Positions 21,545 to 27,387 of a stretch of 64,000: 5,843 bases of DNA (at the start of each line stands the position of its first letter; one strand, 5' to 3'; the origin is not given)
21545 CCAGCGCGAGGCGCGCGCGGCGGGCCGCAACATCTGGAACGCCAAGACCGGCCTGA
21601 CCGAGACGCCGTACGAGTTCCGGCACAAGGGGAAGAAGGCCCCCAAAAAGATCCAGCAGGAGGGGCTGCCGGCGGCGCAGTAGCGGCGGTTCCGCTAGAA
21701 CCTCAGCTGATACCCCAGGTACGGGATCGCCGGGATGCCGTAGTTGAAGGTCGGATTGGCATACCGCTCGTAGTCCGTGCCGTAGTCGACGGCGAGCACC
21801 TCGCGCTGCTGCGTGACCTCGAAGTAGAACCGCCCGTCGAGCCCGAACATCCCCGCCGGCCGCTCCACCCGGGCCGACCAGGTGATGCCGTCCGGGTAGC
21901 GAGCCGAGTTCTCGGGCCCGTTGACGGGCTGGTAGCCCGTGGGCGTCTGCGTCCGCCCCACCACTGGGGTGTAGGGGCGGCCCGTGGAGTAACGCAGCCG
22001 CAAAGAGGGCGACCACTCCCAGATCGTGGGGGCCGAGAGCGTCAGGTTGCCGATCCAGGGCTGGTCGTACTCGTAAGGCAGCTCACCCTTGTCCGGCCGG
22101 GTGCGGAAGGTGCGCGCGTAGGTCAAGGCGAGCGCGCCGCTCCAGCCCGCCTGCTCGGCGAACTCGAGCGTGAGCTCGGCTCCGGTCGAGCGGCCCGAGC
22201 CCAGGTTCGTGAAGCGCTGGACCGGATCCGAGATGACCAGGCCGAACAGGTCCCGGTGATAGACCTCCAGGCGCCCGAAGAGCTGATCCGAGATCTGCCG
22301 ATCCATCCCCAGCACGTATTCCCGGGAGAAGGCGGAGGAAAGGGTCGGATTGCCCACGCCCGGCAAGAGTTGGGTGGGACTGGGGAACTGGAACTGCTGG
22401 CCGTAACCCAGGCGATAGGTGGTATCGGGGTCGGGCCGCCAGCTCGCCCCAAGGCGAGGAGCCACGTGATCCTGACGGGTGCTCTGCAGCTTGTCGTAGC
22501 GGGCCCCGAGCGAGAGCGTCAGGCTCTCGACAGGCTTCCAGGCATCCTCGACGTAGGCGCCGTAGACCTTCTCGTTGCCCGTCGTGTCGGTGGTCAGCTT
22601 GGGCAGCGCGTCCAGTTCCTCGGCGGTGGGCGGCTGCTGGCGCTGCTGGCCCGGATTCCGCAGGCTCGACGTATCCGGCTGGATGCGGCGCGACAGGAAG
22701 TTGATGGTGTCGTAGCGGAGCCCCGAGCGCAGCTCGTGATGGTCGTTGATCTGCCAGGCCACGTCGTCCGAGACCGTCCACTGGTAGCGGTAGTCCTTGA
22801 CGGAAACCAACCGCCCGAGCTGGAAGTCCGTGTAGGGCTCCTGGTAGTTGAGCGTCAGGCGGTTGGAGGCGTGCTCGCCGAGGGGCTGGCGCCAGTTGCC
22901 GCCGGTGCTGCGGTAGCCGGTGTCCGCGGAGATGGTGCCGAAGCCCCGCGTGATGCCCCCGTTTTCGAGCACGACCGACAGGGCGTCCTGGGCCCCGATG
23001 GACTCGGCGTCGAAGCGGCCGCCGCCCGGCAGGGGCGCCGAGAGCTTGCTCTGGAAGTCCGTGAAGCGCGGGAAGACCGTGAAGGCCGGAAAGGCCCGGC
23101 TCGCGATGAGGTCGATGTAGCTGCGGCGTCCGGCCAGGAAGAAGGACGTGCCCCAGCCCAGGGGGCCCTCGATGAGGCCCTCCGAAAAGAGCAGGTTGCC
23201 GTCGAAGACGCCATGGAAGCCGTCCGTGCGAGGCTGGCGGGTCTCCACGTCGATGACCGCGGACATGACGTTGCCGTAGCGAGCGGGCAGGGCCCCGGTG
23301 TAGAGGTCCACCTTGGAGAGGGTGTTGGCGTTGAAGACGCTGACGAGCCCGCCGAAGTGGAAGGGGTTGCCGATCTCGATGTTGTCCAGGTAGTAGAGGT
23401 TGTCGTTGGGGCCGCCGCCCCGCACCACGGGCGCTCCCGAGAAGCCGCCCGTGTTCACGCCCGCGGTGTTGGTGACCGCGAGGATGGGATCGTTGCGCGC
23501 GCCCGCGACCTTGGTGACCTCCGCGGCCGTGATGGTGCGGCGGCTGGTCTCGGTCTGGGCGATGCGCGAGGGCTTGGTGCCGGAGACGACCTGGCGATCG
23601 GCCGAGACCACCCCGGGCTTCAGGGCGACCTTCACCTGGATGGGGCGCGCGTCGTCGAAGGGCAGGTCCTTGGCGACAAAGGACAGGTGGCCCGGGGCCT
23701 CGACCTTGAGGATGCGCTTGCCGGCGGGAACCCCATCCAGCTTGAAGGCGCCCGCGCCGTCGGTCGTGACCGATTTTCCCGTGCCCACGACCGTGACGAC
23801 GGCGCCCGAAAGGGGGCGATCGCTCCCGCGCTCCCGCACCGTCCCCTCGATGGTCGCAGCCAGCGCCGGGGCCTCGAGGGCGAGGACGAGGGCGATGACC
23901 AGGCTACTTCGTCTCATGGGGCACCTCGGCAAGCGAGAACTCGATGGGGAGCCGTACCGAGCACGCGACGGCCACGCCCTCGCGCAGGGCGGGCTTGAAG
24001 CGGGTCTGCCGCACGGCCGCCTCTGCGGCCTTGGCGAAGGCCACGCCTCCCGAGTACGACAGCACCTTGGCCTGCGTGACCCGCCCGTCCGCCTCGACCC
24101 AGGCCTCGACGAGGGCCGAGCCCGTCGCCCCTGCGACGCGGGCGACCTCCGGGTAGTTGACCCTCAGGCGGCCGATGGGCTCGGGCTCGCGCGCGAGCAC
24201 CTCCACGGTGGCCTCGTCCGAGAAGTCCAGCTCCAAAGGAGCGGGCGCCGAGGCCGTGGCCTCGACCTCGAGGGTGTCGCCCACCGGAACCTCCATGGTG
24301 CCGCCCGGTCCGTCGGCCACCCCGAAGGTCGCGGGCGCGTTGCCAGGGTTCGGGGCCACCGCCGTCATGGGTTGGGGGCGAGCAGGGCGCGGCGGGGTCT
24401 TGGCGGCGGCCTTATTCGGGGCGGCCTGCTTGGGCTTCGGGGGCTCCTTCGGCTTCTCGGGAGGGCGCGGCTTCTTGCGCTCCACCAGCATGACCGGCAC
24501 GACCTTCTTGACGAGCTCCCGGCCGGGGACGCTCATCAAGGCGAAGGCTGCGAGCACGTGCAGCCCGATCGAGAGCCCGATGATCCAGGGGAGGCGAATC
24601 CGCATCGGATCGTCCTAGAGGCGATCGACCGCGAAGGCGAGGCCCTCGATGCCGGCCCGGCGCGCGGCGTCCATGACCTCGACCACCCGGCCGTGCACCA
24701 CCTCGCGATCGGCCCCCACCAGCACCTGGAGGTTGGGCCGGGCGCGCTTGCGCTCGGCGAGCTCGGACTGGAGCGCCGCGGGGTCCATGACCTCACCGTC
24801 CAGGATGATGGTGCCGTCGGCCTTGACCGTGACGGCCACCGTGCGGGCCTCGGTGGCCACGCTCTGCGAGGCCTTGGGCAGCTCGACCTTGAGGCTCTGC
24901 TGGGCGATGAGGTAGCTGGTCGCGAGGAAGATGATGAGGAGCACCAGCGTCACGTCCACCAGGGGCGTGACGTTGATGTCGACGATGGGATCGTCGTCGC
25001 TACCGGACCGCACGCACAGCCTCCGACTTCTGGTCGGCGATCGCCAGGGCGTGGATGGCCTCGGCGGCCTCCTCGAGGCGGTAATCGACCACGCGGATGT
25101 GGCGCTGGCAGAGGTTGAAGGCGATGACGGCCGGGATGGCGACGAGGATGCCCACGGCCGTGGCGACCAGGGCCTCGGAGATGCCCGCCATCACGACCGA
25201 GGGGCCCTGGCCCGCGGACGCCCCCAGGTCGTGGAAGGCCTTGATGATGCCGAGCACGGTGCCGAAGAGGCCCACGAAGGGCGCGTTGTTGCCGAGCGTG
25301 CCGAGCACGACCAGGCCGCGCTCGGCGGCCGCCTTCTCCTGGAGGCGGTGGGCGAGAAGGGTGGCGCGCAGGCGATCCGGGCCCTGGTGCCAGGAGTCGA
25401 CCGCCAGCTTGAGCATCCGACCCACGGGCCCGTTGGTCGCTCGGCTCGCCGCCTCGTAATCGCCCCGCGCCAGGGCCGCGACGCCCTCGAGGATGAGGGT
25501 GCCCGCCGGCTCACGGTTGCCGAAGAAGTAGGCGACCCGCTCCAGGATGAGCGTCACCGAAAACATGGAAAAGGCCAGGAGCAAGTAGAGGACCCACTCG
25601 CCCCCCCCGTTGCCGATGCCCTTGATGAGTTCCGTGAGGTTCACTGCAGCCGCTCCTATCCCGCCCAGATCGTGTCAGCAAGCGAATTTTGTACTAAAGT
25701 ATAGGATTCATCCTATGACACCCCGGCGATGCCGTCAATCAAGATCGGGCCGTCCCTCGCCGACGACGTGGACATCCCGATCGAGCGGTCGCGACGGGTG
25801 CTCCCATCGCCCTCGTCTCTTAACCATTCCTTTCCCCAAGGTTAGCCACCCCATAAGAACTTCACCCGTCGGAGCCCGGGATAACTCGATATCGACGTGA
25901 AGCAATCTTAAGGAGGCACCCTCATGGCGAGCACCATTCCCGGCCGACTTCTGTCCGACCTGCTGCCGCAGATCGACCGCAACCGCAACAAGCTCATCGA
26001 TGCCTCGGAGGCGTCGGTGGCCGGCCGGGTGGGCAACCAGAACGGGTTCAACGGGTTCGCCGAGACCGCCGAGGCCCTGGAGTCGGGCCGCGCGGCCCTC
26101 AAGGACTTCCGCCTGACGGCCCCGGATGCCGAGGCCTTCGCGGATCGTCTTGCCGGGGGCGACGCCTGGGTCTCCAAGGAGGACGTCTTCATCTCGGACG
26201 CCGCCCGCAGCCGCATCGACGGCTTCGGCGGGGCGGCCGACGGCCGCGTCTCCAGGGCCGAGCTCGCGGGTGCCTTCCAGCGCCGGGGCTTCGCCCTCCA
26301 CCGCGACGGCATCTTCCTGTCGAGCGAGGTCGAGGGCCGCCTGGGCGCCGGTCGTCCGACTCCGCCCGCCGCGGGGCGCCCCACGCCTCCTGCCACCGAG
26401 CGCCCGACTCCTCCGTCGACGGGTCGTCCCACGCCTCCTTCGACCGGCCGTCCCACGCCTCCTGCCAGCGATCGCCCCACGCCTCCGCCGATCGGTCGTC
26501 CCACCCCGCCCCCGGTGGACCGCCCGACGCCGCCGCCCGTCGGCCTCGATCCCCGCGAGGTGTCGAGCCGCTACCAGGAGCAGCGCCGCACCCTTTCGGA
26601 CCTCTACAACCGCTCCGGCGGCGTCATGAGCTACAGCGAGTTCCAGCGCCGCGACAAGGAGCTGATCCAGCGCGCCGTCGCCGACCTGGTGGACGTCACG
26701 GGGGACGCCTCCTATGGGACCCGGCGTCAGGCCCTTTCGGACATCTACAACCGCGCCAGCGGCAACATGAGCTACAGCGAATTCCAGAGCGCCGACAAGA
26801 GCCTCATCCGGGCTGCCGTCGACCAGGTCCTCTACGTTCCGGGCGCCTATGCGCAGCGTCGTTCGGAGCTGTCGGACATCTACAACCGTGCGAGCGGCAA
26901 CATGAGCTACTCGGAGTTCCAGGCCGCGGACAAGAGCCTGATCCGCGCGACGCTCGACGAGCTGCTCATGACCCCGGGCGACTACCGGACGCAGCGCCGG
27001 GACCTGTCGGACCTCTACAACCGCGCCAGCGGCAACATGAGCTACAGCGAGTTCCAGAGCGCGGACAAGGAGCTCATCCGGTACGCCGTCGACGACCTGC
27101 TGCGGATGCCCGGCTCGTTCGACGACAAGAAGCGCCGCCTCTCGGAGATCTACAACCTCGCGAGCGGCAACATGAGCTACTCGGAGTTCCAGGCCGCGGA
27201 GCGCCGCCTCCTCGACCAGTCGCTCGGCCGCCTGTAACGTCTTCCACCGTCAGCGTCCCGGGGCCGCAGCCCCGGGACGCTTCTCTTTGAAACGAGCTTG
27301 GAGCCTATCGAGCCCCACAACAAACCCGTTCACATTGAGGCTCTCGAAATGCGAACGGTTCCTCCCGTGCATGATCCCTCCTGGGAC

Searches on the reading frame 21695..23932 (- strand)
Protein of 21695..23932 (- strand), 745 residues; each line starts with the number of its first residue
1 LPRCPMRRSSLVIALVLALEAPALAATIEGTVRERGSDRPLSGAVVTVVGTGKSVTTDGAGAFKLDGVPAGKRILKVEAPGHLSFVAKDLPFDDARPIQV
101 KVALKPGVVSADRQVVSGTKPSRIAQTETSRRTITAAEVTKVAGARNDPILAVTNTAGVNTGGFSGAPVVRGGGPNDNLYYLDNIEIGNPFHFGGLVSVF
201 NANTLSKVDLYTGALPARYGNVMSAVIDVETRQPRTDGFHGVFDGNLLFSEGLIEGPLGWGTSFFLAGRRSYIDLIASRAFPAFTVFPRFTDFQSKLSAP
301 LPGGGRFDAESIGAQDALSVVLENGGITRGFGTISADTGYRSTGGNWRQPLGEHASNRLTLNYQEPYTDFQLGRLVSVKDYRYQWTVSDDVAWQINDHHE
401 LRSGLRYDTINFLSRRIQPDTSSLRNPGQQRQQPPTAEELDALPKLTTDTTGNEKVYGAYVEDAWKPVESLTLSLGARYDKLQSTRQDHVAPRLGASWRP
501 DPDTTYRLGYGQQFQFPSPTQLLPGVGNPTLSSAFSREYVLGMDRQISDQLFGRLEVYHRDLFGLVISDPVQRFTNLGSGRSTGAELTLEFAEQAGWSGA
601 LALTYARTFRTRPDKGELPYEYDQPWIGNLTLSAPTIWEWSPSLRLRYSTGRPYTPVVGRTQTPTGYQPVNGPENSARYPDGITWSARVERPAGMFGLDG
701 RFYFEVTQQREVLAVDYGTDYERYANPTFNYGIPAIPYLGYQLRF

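Call 57: search_protein_families(library=pfam, proteins=[window:21695-23932:-], max_evalue=0.00001)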
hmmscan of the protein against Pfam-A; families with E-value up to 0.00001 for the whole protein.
window:21695-23932:- (745 aa): 5 families
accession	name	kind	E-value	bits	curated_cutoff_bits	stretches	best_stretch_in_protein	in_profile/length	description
PF00593.30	TonB_dep_Rec_b-barrel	-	1.5e-28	101.3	27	1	329-667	71-412/436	TonB dependent receptor-like, beta-barrel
PF13620.12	CarboxypepD_reg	-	3.7e-13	50.1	32.3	1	27-104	1-81/82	Carboxypeptidase regulatory-like domain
PF25183.1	OMP_b-brl_4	-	1.5e-10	40.6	30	1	376-485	277-396/838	Outer membrane beta barrel domain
PF13715.12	CarbopepD_reg_2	-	1.8e-09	37.9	32.2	1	28-114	1-86/88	CarboxypepD_reg-like domain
PF07715.20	Plug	-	5.5e-08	33.7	23.9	1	126-221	4-101/107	TonB-dependent Receptor Plug Domain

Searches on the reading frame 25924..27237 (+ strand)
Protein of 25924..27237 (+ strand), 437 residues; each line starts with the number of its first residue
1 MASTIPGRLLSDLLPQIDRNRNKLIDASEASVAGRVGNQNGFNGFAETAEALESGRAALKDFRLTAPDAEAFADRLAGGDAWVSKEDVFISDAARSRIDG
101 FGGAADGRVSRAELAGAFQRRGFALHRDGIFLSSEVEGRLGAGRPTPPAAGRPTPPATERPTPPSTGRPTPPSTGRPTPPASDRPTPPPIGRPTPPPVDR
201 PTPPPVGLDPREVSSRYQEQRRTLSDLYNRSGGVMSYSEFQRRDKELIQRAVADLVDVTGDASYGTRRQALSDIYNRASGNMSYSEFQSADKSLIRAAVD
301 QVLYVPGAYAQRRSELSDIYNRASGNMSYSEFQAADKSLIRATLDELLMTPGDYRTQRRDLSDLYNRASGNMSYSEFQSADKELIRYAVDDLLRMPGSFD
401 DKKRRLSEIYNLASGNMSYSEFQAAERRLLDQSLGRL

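Call 57: search_protein_families(library=pfam, proteins=[window:25924-27237:+], max_evalue=0.00001)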
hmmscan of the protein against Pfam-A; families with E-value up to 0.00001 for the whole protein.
window:25924-27237:+ (437 aa): 1 family
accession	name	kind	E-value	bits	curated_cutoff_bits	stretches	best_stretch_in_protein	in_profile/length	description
PF22730.1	NCC-H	-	8e-06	25.9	27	0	281-290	18-27/29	NACHT C-terminal Cysteine and Histidine-containing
